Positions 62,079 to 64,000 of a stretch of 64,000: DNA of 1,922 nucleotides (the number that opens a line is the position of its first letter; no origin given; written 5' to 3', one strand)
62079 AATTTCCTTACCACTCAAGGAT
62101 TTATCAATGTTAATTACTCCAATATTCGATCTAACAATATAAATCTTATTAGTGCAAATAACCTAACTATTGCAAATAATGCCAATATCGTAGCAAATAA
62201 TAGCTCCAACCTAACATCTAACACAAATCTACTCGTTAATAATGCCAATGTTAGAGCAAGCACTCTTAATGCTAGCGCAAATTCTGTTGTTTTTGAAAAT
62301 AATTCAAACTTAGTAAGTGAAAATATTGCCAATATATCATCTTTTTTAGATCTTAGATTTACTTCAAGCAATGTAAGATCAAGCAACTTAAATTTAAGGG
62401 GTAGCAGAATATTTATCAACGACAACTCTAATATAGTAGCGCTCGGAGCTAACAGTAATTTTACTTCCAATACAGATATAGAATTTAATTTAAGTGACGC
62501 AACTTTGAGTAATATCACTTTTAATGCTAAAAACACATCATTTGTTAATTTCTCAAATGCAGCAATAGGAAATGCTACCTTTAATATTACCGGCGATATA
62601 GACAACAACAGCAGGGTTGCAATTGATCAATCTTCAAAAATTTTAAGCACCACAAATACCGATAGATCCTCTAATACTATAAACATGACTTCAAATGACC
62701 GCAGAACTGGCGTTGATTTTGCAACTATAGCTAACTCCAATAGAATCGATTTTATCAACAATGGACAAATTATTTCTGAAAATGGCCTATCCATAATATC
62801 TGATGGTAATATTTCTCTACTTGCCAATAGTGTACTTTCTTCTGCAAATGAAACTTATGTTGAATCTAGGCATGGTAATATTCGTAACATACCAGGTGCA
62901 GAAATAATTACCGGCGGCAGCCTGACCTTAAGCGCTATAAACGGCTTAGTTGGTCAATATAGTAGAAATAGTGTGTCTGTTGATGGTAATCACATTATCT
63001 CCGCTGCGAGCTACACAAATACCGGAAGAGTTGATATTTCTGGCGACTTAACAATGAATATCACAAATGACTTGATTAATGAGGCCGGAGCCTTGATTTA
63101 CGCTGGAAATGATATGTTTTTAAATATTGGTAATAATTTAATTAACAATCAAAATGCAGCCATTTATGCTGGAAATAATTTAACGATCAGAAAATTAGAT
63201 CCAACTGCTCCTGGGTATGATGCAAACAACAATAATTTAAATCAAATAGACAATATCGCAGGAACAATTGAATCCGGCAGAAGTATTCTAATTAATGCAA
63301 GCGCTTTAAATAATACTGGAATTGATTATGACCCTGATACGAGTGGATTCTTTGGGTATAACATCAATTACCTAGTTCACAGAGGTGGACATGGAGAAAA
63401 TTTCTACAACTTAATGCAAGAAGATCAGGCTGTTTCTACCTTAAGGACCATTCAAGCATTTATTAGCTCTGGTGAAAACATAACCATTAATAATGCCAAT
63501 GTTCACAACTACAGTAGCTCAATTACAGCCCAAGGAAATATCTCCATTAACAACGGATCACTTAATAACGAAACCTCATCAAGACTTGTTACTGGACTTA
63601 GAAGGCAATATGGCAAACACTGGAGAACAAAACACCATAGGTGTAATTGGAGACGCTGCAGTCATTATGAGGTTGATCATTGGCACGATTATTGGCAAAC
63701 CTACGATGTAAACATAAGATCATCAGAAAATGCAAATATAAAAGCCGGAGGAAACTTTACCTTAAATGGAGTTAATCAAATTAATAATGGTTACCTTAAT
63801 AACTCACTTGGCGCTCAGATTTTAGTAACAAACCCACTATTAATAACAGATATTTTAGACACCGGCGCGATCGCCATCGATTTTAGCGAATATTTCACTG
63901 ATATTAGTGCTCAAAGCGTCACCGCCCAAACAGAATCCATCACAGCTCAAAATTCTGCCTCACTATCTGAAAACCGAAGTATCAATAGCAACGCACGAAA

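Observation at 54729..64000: Unlisted 9.2-kb open frame: giant TpsA/FHA-like exoprotein with no TpsB transporter upstream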

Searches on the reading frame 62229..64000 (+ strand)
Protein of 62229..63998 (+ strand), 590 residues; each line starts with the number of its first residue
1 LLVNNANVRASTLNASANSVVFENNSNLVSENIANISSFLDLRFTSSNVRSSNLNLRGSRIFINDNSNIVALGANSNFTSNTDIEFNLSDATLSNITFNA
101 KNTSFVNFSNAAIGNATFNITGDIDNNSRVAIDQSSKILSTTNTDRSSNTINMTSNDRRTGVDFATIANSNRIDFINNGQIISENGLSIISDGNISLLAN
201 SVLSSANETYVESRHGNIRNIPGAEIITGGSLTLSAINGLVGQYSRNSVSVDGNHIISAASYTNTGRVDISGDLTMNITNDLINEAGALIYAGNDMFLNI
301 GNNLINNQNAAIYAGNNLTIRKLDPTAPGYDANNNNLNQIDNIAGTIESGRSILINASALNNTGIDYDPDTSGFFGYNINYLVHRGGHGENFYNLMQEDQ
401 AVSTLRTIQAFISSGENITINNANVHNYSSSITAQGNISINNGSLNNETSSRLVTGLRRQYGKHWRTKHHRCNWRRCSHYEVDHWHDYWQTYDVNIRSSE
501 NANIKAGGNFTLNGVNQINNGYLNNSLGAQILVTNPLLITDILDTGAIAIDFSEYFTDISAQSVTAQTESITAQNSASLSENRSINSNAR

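Call 7: search_protein_families(library=pfam, proteins=[window:62229-64000:+], max_evalue=1)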
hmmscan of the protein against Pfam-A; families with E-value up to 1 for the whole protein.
window:62229-64000:+ (590 aa): 2 families
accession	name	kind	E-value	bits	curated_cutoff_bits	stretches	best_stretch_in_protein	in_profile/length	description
PF05594.20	Fil_haemagg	-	0.046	14.8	21.5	1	412-447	22-57/72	Haemagglutinin repeat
PF13596.12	PAS_10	-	0.095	13.8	22.1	1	77-157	3-78/106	PAS domain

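Call 8: search_protein_families(library=ncbifam, proteins=[window:62229-64000:+], max_evalue=1)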
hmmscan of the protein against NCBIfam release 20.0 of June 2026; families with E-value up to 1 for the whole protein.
window:62229-64000:+ (590 aa): 1 family
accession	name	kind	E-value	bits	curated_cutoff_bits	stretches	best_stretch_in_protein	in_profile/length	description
NF038307.1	EPS_acetyl_HpsU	equivalog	0.068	12.8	305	1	241-307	84-148/178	hormogonium polysaccharide biosynthesis acetyltransferase HpsU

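Call 14: find_related_loci(query=window:62229-63998:+, collection=genome_contigs, flank=10000)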
Query window:62229-63998:+ (590 aa) in genome_contigs; peptide patterns used: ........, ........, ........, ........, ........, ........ (x = any residue, [..] = any of these).
164 stretches matched a pattern, but none encodes a relative of the query by tblastn (E <= 1e-3).

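Call 26: find_homologous_proteins(query=window:62229-63998:+)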
Query window:62229-63998:+: 8000 candidates shared short words with the query, none scored E <= 0.001.

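Call 40: search_protein_representatives(protein=window:62409-63998:+)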
Query: 530 residues. Proteins with E-value up to 0.001 (for the whole library): 43; up to 1e-10: 27; up to 1e-30: 7. The best 43 are listed.
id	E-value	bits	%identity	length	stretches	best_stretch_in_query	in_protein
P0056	3.3e-90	319.7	50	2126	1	58-498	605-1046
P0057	5.2e-66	239.9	46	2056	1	100-512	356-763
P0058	1.7e-49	185.4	36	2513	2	119-469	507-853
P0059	1.0e-45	172.9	34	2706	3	119-496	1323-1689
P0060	1.0e-44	169.6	38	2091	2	109-474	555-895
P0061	5.8e-40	154.0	44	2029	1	112-480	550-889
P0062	2.8e-32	128.6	41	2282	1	77-506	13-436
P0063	2.3e-30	122.3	35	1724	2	4-498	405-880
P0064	7.6e-29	117.3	33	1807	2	118-504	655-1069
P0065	1.4e-28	116.5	52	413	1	121-284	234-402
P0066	1.9e-27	112.7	35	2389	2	49-497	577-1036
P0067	2.1e-27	112.5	33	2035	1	36-504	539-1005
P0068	3.2e-22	95.4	36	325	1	215-463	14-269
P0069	4.0e-22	95.1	38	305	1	140-411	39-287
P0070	7.5e-21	90.9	31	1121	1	36-505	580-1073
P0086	2.7e-08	49.5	37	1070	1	194-391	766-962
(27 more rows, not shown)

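Call 48: search_solved_structures(query=window:62409-63998:+, max_evalue=0.1)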
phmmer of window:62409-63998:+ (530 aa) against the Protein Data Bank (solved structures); distinct sequences matched with E-value up to 0.1: 0.

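Call 63: search_protein_families(library=pfam, proteins=[P0056, P0057, P0061, P0066], max_evalue=0.001)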
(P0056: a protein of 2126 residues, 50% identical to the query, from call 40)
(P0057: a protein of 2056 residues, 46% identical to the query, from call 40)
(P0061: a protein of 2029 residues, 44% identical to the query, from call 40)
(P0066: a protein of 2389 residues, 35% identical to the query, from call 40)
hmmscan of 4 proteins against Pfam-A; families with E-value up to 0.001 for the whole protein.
P0056 (2126 aa): 3 families
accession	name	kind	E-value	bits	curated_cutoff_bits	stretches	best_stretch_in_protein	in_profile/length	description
PF05860.19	TPS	-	2.3e-41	142.8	33.5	1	40-317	3-251/252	TPS secretion domain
PF13332.12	Fil_haemagg_2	-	1.3e-14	55.2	22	3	1398-1547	12-167/170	Hemagglutinin repeat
PF05594.20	Fil_haemagg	-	8.5e-05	23.6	21.5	0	742-813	1-71/72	Haemagglutinin repeat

P0057 (2056 aa): 2 families
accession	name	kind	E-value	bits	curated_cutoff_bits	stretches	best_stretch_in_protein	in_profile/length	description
PF13332.12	Fil_haemagg_2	-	4.1e-32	112.1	22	3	1532-1685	8-165/170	Hemagglutinin repeat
PF05860.19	TPS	-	5.1e-32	112.2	33.5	1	67-347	4-250/252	TPS secretion domain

P0061 (2029 aa): 2 families
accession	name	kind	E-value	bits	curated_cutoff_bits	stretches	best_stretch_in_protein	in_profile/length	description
PF05860.19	TPS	-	2.8e-36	126.2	33.5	1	42-303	3-250/252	TPS secretion domain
PF13332.12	Fil_haemagg_2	-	0.00038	21.1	22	1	1227-1306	2-77/170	Hemagglutinin repeat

P0066 (2389 aa): 2 families
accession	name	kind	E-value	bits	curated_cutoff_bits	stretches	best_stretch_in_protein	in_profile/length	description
PF05860.19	TPS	-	2.3e-43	149.3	33.5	1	42-319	3-251/252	TPS secretion domain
PF13332.12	Fil_haemagg_2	-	2.4e-32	112.8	22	4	1884-2035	8-166/170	Hemagglutinin repeat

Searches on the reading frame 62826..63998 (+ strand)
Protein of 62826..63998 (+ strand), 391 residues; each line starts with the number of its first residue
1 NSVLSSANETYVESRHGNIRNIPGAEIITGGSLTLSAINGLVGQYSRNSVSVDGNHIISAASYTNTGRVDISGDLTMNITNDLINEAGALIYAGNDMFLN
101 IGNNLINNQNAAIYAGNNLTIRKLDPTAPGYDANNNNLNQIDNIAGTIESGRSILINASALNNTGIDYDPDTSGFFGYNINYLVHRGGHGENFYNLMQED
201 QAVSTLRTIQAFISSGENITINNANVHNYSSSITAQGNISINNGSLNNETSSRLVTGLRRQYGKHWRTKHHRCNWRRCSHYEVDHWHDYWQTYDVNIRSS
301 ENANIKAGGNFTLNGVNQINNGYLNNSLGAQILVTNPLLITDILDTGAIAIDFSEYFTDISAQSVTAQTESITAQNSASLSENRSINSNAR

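Call 79: find_related_loci(query=A3, collection=metagenome_contigs, flank=10000)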
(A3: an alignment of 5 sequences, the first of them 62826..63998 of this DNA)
Query A3 (391 aa) in metagenome_contigs; peptide patterns used: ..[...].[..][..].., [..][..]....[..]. (x = any residue, [..] = any of these).
328 stretches matched a pattern; 5 encode a relative of the query (tblastn E <= 1e-3); 5 distinct loci.
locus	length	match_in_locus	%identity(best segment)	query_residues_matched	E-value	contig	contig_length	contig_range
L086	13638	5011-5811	44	58-334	1e-59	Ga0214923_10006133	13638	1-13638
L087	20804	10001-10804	40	58-335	4e-56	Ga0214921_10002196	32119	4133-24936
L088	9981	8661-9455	43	58-334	6e-56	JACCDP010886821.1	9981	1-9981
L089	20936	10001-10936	36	27-361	1e-55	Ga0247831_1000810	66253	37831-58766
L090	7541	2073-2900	42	58-357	5e-54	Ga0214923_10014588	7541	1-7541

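Call 81: search_protein_families(library=pfam, proteins=[L087:8093-9292:+, L087:12314-14413:+, L087:818-2596:-, L087:4843-5790:-, L087:6418-7497:+, L087:14858-15502:-, L087:15659-16624:-, L087:17572-18978:+, L086:2046-3008:+, L086:9807-10766:-], max_evalue=0.001)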
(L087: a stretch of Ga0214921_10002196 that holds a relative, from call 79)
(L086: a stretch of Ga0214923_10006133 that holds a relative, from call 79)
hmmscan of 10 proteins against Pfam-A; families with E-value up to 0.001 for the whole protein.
L087:8093-9292:+ (400 aa): 1 family
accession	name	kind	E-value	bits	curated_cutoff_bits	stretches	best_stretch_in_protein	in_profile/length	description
PF05860.19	TPS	-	6.1e-25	89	33.5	1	59-326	12-250/252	TPS secretion domain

L087:12314-14413:+ (700 aa): 1 family
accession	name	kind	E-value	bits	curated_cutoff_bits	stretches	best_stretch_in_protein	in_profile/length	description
PF04830.18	DUF637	-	6.4e-08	33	26.6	1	258-421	1-166/168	Possible hemagglutinin (DUF637)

L087:818-2596:- (593 aa): 3 families
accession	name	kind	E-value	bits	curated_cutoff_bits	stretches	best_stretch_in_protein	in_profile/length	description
PF00152.25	tRNA-synt_2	-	9.9e-111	370.1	25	1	126-563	2-307/308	tRNA synthetases class II (D, K and N)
PF02938.19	GAD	-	3.8e-19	69.2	23.4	1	317-409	1-93/95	GAD domain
PF01336.31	tRNA_anti-codon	-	3e-14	53.1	27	1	22-106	1-74/75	OB-fold nucleic acid binding domain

L087:4843-5790:- (316 aa): 2 families
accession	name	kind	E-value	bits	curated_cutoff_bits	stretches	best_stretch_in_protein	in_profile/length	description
PF24793.1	GINT1_N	-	4.2e-37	128.2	27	1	54-266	57-271/304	Glucosamine inositolphosphorylceramide transferase 1, N-terminal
PF04616.20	Glyco_hydro_43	-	3.4e-07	30.4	32.2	1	155-191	116-154/288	Glycosyl hydrolases family 43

L087:6418-7497:+ (360 aa): 2 families
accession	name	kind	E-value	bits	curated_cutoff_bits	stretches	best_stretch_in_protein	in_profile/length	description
PF02086.21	MethyltransfD12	-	1.2e-45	156.6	22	1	9-318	1-252/253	D12 class N6 adenine-specific DNA methyltransferase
PF03602.21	Cons_hypoth95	-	8.9e-06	25.9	24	0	223-253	102-137/182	Conserved hypothetical protein 95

L087:14858-15502:- (215 aa): 1 family
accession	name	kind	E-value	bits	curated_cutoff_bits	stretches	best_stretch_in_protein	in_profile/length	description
PF06055.17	ExoD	-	1.1e-49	168.6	23.8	1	18-193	4-179/180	Exopolysaccharide synthesis, ExoD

L087:15659-16624:- (322 aa): 1 family
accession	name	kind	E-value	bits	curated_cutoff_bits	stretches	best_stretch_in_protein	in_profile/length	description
PF02511.20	Thy1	-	1.3e-57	195.1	24.8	1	54-267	1-191/191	Thymidylate synthase complementing protein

L087:17572-18978:+ (469 aa): 14 families
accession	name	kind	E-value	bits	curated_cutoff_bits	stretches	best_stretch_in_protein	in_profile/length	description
PF01926.29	MMR_HSR1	-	1.7e-50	170.3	21.9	2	12-128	2-113/113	50S ribosome-binding GTPase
PF14714.11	KH_dom-like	-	6.3e-25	87.7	27.3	1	370-448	3-81/81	KH-domain-like of EngA bacterial GTPase enzymes, C-terminal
PF02421.24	FeoB_N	-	1.4e-24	86.8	27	2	191-355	2-153/156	Ferrous iron transport protein B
PF00009.33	GTP_EFTU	-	5.5e-19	68.9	26.5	1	188-360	2-184/188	Elongation factor Tu GTP binding domain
PF00350.29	Dynamin_N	-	1.6e-13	51.5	27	1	192-228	1-36/168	Dynamin family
PF04548.22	AIG1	-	5.8e-11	42.5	27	1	191-291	2-102/212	AIG1 family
PF00071.28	Ras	-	1.1e-08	35.2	21.6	0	12-69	2-60/162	Ras family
PF03193.22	RsgA_GTPase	-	8.4e-08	32.7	30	0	13-45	110-142/174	RsgA GTPase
PF08477.19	Roc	-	8.3e-07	29.7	27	0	12-69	2-68/119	Ras of Complex, Roc, domain of DAPkinase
PF00005.33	ABC_tran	-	3.9e-05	24.7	25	0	192-215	14-37/137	ABC transporter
PF09439.16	SRPRB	-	0.00022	21.1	25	0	12-78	6-66/178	Signal recognition particle receptor beta subunit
PF16897.10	MMR_HSR1_Xtn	-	0.00032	21.1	35.2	0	303-362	58-104/106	C-terminal region of MMR_HSR1 domain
PF00025.27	Arf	-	0.00049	20.1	22.3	0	186-230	11-55/174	ADP-ribosylation factor family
PF19993.5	DO-GTPase2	-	0.00072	19.7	27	0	192-207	3-18/226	Double-GTPase 2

L086:2046-3008:+ (321 aa): 2 families
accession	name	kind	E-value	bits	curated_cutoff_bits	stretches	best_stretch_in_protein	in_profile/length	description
PF13385.13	Laminin_G_3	-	0.00037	21.1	27.6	1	192-305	39-150/151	Concanavalin A-like lectin/glucanases superfamily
PF07963.17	N_methyl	-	0.00044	20.1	21.2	1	12-35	4-27/27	Prokaryotic N-terminal methylation motif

L086:9807-10766:- (320 aa): 4 families
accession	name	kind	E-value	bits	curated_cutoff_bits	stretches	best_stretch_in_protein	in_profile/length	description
PF00805.28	Pentapeptide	-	1.6e-28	98.3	20.2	4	197-236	1-40/40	Pentapeptide repeats (8 copies)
PF13576.12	Pentapeptide_3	-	7.9e-13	48.9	27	2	143-196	2-46/48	Pentapeptide repeats (9 copies)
PF13599.13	Pentapeptide_4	-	1.1e-12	48.3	38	1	193-254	7-68/78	Pentapeptide repeat region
PF25296.1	Decapeptide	-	1.1e-05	25.6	45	0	172-235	10-73/74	Decapeptide repeat region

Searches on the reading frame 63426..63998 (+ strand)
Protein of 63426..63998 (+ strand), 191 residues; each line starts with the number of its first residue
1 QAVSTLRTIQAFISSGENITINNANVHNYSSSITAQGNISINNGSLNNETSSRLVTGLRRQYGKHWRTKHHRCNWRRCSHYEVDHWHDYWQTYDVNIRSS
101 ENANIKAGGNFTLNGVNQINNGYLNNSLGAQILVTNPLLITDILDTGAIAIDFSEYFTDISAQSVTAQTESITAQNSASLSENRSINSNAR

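Call 52: find_homologous_proteins(query=window:63426-63998:+)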
Query window:63426-63998:+: 269 candidates shared short words with the query, none scored E <= 0.001.
